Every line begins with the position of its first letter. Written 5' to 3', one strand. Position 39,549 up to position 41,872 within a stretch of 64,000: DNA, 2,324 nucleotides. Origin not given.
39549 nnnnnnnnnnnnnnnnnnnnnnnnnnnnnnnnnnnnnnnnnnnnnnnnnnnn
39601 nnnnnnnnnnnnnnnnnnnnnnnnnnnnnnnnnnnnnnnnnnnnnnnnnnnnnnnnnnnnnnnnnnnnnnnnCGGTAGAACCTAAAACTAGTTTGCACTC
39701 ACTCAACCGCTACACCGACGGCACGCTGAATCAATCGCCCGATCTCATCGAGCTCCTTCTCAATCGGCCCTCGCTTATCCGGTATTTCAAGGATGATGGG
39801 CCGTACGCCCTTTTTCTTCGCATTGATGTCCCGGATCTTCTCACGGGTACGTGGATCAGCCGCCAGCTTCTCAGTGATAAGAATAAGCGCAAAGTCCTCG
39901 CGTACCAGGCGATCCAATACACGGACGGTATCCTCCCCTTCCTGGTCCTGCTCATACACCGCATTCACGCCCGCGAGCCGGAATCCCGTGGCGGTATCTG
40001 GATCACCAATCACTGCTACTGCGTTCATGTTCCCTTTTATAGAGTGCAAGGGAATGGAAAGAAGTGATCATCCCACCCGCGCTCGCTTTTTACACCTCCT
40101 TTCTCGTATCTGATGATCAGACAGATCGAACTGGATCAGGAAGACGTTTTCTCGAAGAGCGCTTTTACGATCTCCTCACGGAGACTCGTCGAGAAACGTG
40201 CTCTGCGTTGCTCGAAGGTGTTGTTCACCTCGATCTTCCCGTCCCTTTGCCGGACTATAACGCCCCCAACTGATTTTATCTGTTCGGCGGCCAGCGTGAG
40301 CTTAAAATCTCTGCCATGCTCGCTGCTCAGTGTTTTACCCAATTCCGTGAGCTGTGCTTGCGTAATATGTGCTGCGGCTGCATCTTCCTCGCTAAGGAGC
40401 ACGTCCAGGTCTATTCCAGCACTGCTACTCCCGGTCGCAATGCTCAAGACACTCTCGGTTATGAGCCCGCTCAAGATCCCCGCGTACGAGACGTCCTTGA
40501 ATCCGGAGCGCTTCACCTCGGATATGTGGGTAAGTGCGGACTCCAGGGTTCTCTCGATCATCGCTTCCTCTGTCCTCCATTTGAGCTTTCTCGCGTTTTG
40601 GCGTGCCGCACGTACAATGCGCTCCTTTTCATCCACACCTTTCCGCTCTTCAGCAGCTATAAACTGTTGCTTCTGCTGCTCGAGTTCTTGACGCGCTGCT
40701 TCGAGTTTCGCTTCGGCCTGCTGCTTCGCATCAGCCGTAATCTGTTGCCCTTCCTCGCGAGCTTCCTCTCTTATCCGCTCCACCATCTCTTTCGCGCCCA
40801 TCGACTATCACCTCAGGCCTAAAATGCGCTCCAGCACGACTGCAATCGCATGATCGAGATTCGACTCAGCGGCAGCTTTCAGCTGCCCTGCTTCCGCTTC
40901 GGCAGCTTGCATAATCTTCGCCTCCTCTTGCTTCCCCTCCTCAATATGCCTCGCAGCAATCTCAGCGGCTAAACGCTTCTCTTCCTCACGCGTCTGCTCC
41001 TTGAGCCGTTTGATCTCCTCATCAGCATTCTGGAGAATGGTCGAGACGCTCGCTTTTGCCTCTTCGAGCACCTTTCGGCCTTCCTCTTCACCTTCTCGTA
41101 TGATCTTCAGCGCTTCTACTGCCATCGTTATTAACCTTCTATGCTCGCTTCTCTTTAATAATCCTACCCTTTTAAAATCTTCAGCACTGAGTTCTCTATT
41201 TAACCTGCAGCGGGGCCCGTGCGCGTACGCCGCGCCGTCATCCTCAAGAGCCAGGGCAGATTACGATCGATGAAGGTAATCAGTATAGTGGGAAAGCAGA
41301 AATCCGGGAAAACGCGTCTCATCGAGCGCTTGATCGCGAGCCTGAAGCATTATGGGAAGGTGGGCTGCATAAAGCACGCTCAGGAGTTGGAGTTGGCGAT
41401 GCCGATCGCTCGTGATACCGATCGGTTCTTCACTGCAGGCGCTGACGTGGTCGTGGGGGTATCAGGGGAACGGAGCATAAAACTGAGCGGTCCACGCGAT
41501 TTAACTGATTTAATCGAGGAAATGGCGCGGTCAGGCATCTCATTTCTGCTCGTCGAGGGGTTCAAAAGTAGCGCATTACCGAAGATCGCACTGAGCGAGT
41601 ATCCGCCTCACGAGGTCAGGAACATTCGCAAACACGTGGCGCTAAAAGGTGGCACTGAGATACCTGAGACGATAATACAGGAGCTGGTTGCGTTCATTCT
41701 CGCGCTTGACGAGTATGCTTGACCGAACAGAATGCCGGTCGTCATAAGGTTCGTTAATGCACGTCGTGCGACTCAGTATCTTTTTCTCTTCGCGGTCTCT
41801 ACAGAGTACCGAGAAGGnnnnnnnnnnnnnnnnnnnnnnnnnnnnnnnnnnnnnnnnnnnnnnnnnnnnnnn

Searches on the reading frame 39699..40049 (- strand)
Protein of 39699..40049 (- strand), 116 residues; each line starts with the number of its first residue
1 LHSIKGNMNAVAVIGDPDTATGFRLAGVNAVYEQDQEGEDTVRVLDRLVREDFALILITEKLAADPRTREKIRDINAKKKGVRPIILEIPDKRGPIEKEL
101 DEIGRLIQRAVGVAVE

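Call 74: search_protein_families(library=ncbifam, proteins=[window:39699-40049:-], max_evalue=0.0001)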
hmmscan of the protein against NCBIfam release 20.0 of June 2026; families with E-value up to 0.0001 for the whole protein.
window:39699-40049:- (116 aa): 5 families
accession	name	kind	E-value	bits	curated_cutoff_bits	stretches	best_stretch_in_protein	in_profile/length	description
NF003047.0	PRK03957.1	equivalog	5.1e-27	94.2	101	1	10-115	2-98/100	V-type ATP synthase subunit F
NF002384.0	PRK01395.1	equivalog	1.2e-15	57.6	114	1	8-114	3-102/104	V-type ATP synthase subunit F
NF002577.0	PRK02228.1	equivalog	3.7e-09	37.1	112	1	10-113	3-97/101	V-type ATP synthase subunit F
TIGR01101.1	V_ATP_synt_F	equivalog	2.7e-08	34.1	90.25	1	9-106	8-110/121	V-type ATPase subunit F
NF002256.0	PRK01189.1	equivalog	8e-05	23.1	149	1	8-113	2-99/104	V-type ATP synthase subunit F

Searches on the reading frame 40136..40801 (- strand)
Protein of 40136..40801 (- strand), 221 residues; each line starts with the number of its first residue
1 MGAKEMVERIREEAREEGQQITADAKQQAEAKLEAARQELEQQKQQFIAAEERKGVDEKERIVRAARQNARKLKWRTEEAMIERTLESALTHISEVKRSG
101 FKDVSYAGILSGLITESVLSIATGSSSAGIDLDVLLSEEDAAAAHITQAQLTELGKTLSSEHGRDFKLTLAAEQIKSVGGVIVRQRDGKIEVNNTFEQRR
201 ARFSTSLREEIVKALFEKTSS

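Call 74: search_protein_families(library=ncbifam, proteins=[window:40136-40801:-], max_evalue=0.0001)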
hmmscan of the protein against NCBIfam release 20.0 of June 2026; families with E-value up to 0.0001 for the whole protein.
window:40136-40801:- (221 aa): 2 families
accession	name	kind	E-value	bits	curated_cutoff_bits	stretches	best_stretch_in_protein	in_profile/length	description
NF003049.0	PRK03963.1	equivalog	3.3e-21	76.1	225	1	1-216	2-197/198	V-type ATP synthase subunit E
NF002629.0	PRK02292.1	equivalog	1.6e-07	31.3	184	0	167-217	141-191/192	V-type ATP synthase subunit E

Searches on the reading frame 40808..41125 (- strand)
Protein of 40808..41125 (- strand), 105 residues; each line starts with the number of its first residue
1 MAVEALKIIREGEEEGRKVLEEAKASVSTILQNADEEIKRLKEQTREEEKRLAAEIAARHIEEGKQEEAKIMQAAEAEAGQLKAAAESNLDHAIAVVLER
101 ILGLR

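Call 74: search_protein_families(library=ncbifam, proteins=[window:40808-41125:-], max_evalue=0.0001)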
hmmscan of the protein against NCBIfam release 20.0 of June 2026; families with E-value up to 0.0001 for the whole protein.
window:40808-41125:- (105 aa): 1 family
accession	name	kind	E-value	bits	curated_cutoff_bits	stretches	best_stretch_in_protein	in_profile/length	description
NF006256.0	PRK08404.1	equivalog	1e-06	28.8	107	1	5-103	4-102/103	V-type ATP synthase subunit H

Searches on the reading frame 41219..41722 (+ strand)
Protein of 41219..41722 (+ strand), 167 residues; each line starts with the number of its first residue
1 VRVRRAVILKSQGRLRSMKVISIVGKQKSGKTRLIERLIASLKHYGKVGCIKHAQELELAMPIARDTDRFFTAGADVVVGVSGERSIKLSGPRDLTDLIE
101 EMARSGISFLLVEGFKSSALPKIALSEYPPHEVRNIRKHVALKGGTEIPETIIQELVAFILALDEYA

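Call 53: search_protein_families(library=pfam, proteins=[window:41219-41722:+], max_evalue=0.00001)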
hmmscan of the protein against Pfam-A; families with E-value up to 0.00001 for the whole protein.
window:41219-41722:+ (167 aa): 1 family
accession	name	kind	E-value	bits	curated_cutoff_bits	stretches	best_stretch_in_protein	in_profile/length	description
PF03205.20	MobB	-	1e-18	67.9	26.6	1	20-126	1-110/133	Molybdopterin guanine dinucleotide synthesis protein B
